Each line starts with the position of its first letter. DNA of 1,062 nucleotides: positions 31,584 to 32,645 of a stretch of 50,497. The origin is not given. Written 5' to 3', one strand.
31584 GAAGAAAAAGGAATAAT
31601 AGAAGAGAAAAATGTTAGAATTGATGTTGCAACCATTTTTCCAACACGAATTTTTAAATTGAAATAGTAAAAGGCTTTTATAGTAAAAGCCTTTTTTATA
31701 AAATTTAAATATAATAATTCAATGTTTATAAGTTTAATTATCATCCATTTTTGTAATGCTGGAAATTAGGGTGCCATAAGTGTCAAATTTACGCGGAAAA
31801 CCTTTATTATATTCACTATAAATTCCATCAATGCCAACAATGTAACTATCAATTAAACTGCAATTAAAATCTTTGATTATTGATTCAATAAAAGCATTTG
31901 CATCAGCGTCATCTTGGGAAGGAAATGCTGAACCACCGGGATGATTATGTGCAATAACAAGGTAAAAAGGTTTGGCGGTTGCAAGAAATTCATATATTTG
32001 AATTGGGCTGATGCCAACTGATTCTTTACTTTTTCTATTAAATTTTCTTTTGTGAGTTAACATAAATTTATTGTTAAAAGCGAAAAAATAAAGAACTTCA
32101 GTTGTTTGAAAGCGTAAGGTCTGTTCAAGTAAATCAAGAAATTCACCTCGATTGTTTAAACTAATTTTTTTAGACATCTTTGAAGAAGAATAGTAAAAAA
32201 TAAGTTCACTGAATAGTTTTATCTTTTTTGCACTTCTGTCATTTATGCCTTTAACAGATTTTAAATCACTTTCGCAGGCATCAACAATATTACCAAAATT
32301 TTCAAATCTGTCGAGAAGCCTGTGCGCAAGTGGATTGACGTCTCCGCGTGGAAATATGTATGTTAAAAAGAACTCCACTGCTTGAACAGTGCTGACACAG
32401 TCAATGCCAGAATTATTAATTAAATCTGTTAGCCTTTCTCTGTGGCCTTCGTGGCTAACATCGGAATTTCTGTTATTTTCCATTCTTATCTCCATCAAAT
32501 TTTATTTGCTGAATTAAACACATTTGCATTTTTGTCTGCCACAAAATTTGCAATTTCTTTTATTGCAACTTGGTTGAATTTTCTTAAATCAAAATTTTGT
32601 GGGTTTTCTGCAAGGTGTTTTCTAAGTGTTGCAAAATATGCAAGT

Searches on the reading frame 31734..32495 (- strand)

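Call 5: search_protein_families(library=pfam, proteins=[window:31734-32495:-], max_evalue=0.01)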
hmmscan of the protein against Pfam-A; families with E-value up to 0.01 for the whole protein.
window:31734-32495:- (253 aa): 4 families
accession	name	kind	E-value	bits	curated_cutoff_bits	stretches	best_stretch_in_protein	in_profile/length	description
PF04002.20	RadC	-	1.4e-13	51.3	22.1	1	116-227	4-115/121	RadC-like JAB domain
PF14520.12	HHH_5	-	0.00029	21.7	27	1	56-94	14-53/57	Helix-hairpin-helix domain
PF14464.11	Prok-JAB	-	0.00063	20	25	1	176-198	66-88/114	Prokaryotic homologs of the JAB domain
PF12826.13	HHH_2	-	0.0014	19.2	27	1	56-95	15-54/64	Helix-hairpin-helix motif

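Call 104: search_protein_families(library=ncbifam, proteins=[window:31734-32495:-], max_evalue=0.001)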
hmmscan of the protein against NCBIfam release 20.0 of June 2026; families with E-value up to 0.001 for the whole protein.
window:31734-32495:- (253 aa): 3 families
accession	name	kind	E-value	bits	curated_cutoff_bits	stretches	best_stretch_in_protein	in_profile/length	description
NF000642.1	PRK00024.1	equivalog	7.2e-26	91.1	180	1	27-228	5-206/212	RadC family protein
TIGR00608.1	radc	subfamily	1.8e-21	76.9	133.85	1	28-227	8-211/218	RadC family protein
NF010337.0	PRK13766.1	equivalog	0.00016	19.9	610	1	56-94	735-773/781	Hef nuclease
